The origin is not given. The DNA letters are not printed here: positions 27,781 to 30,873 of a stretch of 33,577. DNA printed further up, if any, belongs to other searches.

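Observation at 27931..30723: Stand-alone 930-aa gene combining an unknown N-terminal half, an AAA+-like ATPase and a C-terminal SLOG/DprA-like nucleotide-sensor domain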

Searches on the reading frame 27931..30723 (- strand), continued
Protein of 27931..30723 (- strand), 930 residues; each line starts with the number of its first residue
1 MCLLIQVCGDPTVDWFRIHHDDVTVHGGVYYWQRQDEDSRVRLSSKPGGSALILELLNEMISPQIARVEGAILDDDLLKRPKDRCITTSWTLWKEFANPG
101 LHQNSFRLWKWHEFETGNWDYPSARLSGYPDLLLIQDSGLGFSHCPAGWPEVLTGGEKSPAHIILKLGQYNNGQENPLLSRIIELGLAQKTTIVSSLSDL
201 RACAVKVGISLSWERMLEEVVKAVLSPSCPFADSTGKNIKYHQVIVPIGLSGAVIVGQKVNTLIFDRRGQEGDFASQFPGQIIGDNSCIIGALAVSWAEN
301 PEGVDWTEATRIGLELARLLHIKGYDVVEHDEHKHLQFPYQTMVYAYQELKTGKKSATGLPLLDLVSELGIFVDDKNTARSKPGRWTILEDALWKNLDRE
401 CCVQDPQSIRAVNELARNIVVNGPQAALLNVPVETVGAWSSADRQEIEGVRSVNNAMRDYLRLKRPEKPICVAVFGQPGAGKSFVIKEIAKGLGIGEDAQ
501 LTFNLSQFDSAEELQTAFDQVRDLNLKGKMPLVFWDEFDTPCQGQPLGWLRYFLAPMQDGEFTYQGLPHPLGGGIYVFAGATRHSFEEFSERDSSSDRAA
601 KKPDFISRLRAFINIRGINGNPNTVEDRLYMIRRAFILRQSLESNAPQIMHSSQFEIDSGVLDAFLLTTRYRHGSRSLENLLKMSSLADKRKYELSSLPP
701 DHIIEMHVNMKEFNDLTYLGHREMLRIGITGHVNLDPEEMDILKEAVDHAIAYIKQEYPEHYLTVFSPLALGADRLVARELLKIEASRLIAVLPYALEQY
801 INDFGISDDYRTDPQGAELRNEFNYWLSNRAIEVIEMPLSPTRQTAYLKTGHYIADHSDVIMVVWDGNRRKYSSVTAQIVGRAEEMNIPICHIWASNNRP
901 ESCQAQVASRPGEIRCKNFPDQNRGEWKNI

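Call 33: find_encoding_contigs(protein=P0097, flank=8000, max_places=2)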
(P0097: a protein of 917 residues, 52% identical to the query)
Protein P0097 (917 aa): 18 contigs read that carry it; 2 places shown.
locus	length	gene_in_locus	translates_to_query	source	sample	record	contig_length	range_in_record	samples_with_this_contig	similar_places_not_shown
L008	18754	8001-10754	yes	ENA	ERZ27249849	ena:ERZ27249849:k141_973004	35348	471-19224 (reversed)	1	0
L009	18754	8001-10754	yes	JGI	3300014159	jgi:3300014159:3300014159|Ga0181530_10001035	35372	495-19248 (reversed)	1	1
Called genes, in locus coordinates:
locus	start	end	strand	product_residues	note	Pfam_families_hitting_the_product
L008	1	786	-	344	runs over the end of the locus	PF01208:URO-D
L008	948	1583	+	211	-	PF02607:B12-binding_2, PF02310:B12-binding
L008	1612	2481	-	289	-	PF00809:Pterin_bind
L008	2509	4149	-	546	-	PF02219:MTHFR, PF12225:DUF5981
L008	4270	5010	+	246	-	PF07796:DUF1638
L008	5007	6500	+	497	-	PF00111:Fer2, PF17651:Raco_middle, PF14574:RACo_C_ter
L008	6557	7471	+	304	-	PF02574:S-methyl_trans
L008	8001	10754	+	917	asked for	PF25199:nSTAND_NTPase5 (faint), PF00004:AAA (faint)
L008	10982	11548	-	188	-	-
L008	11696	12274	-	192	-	-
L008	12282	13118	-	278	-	PF01551:Peptidase_M23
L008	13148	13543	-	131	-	-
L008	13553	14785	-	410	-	-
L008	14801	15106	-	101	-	-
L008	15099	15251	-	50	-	-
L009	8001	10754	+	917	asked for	PF25199:nSTAND_NTPase5 (faint), PF00004:AAA (faint)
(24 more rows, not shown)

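Call 37: search_solved_structures(query=A1, max_evalue=0.1, show_alignments=2)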
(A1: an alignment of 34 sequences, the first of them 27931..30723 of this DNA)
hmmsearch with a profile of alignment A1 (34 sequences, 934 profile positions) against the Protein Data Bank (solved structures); distinct sequences matched with E-value up to 0.1: 9.
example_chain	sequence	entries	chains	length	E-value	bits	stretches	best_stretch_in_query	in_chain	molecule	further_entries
9d2f_A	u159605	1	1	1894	0.00069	21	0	470-495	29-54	Adenylate kinase 9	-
9fqr_Xf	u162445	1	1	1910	0.0019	19.5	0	457-499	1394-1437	Cilia- and flagella-associated protein 276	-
4d81_A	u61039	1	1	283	0.0024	19.2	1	448-545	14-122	AAA ATPase, central domain protein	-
4d82_A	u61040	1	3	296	0.0026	19.1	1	448-545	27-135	AAA ATPase, central domain protein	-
4d80_A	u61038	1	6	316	0.003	18.9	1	448-545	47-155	AAA ATPASE, CENTRAL DOMAIN PROTEIN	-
9lgo_F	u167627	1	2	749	0.014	16.6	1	471-547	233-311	ATPase family gene 2 protein homolog B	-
8rhn_O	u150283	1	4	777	0.015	16.5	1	471-547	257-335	ATPase family gene 2 protein homolog B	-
5zui_A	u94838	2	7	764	0.07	14.3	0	451-518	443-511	Heat Shock Protein 104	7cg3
5d4w_A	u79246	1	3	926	0.092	13.9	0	451-518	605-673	Putative heat shock protein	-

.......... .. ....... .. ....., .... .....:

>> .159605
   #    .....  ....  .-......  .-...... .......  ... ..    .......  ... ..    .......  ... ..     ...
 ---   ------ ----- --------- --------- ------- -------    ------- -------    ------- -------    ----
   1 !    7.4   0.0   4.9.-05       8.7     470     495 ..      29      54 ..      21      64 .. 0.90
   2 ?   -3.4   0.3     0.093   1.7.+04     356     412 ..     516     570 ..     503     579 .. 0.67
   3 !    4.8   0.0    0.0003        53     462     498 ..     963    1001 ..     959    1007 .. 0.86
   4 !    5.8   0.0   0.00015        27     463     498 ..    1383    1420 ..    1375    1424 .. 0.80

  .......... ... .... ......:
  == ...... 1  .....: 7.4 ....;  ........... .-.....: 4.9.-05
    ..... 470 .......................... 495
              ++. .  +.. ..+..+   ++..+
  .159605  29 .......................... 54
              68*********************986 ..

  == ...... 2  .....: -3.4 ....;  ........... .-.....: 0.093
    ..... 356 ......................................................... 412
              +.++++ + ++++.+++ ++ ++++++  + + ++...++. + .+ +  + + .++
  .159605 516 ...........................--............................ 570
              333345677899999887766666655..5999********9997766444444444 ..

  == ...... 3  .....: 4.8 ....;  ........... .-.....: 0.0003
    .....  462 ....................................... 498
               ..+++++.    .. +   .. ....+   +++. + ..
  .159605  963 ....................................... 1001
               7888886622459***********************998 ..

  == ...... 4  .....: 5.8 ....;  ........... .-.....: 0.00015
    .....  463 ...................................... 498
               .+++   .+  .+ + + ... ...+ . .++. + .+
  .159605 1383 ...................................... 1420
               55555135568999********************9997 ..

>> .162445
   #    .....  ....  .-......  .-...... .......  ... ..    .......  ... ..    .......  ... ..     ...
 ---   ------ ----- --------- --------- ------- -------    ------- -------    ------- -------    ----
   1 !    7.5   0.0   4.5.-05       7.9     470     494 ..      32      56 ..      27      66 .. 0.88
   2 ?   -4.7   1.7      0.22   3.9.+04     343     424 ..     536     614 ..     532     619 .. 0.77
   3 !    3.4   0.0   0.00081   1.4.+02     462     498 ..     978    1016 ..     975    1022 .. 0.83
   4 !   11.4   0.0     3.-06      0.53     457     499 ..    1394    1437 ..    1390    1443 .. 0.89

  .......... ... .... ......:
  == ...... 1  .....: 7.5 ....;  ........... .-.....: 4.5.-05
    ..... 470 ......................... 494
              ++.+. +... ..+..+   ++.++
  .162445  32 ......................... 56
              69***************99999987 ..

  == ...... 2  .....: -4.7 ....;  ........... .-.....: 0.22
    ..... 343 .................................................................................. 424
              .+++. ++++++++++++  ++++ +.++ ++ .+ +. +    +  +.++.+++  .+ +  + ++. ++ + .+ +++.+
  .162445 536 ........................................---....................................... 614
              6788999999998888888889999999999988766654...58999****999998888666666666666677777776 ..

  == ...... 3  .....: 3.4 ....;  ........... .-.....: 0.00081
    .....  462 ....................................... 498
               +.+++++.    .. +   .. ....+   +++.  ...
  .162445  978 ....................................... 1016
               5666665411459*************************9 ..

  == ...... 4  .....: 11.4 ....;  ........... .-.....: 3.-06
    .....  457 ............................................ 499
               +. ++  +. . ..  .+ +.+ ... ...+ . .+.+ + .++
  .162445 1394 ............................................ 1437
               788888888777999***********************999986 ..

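Call 44: find_related_loci(query=A1, collection=genome_contigs, flank=10000)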
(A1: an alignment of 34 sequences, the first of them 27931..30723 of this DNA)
Query A1 (930 aa) in genome_contigs; peptide patterns used: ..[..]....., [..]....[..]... (x = any residue, [..] = any of these).
599 stretches matched a pattern (row limit reached: there are more); 591 encode a relative of the query (tblastn E <= 1e-3); the best 80 are kept; 80 distinct loci.
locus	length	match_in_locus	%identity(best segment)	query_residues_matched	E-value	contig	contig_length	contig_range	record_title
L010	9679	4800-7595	76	1-930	0e+0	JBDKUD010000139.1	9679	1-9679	MAG: Syntrophomonas sp. isolate 7_bin.41_R1 c_000000677669, whole genome shotgun sequence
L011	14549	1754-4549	72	1-930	0e+0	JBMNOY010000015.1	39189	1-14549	MAG: Syntrophomonadaceae bacterium isolate SBF912SR2HQ0010 scaffold_4051_c1, whole genome shotgun sequence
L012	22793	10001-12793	72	1-930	0e+0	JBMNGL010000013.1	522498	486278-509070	MAG: Syntrophomonadaceae bacterium isolate SBF912LR0HQ0188 contig_456, whole genome shotgun sequence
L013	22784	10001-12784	72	3-930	0e+0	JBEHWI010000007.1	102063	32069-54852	MAG: Syntrophomonadaceae bacterium isolate FI3 k141_25323_length_102063_cov_15.9467, whole genome shotgun sequence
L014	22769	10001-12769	67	1-930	0e+0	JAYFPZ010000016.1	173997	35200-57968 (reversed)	MAG: Syntrophomonadaceae bacterium isolate CA_145 c_CA_000000053053, whole genome shotgun sequence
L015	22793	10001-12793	68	1-930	0e+0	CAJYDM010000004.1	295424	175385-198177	MAG: Syntrophomonas sp. DTU019 isolate UFZ-1H11 genome assembly, contig: 4, whole genome shotgun sequence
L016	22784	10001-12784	68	1-926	0e+0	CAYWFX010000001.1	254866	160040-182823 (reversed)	MAG TPA_asm: uncultured Syntrophomonas sp. isolate SRP302447_co4_189 genome assembly, contig: NODE_146_length_254866_cov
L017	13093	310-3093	68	1-927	0e+0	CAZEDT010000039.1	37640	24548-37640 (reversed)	MAG TPA_asm: uncultured Syntrophomonas sp. isolate SRP302447_co4_168 genome assembly, contig: NODE_3001_length_37640_cov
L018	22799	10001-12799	66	1-930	0e+0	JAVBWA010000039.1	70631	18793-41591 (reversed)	MAG: Syntrophomonas sp. isolate ZNE14_Bin50 all_Scaff012378, whole genome shotgun sequence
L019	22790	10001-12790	67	4-930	0e+0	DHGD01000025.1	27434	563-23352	MAG TPA_asm: Syntrophomonas sp. UBA4807 UBA4807_contig_5254, whole genome shotgun sequence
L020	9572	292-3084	65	1-930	0e+0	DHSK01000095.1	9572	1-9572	MAG TPA_asm: Syntrophomonas sp. UBA5288 UBA5288_contig_13058, whole genome shotgun sequence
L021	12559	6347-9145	64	1-930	0e+0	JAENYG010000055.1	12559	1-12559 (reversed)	MAG: Syntrophomonas sp. isolate B5_bin.5 B5_bin5_NODE_682_length_12559_cov_54.850608, whole genome shotgun sequence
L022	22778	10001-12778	65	1-925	0e+0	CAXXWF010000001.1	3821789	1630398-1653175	MAG: Syntrophomonadaceae bacterium isolate 510d5e25-0d66-4dd2-8cb2-8a0e7e1720a4 genome assembly, contig: contig_1, whole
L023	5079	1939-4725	64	4-930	0e+0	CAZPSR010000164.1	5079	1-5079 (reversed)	MAG TPA_asm: uncultured Syntrophomonas sp. isolate binchicken_co157_87 genome assembly, contig: NODE_40470_length_5079_c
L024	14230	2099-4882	63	1-927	0e+0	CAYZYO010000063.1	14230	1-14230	MAG TPA_asm: uncultured Syntrophomonadaceae bacterium isolate SRP241341_co1_255 genome assembly, contig: NODE_4684_lengt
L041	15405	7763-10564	54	3-929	0e+0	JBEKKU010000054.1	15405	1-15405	MAG: Thermacetogeniaceae bacterium isolate SPRUCE 354 SPRUCE_354_54, whole genome shotgun sequence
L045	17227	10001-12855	54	4-927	0e+0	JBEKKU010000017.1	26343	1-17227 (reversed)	MAG: Thermacetogeniaceae bacterium isolate SPRUCE 354 SPRUCE_354_17, whole genome shotgun sequence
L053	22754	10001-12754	53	4-927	0e+0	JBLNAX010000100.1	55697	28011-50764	MAG: Acidobacteriota bacterium isolate MAG166 PRJNA951521_bin26_renamed_99, whole genome shotgun sequence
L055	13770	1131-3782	42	4-900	0e+0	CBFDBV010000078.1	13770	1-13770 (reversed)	MAG TPA_asm: uncultured bacterium isolate SRR26215678_binner123_Refined_74 genome assembly, contig: ERZ25073496.4558, wh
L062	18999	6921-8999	36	5-717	1e-116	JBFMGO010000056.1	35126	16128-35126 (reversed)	MAG: bacterium isolate MAG299 MAG299_56, whole genome shotgun sequence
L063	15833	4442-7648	35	4-923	2e-115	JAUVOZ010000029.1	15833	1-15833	MAG: Anaerolineae bacterium isolate CSMAG_649 CSMAG_649_k141_595131_length_15833_cov_14.0490, whole genome shotgun seque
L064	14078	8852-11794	36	81-924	1e-114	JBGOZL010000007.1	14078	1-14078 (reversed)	MAG: Anaerolineae bacterium isolate OBJ_0618_130150_18 k141_3837920_length_14078_cov_9.9367, whole genome shotgun sequen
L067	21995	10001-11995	36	5-718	3e-112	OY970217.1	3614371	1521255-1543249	MAG: uncultured Chloroflexia bacterium isolate MFD05684.bin.1.130 genome assembly, chromosome: 1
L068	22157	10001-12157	34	5-753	3e-112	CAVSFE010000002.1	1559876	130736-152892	MAG: uncultured Chloroflexia bacterium isolate MFD04408.bin.1.182 genome assembly, contig: contig_25101, whole genome sh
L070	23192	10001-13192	35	5-920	2e-111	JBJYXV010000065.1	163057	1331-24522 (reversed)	MAG: Anaerolineales bacterium isolate S5_7_050615r2r1_1 S5_7_050615r2r1_1_000000000065, whole genome shotgun sequence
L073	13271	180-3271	35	2-900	1e-110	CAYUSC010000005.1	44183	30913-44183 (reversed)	MAG TPA_asm: uncultured Brevefilum sp. isolate SRP192927_co3_183 genome assembly, contig: NODE_1464_length_44183_cov_6.7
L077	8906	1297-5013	34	7-912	9e-110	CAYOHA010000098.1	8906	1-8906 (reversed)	MAG TPA_asm: uncultured Dehalococcoidales bacterium isolate binchicken_co376_250 genome assembly, contig: NODE_9662_leng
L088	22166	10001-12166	32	4-750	1e-107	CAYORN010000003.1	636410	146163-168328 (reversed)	MAG TPA_asm: uncultured Alphaproteobacteria bacterium isolate SRP302447_co2_208 genome assembly, contig: NODE_24_length_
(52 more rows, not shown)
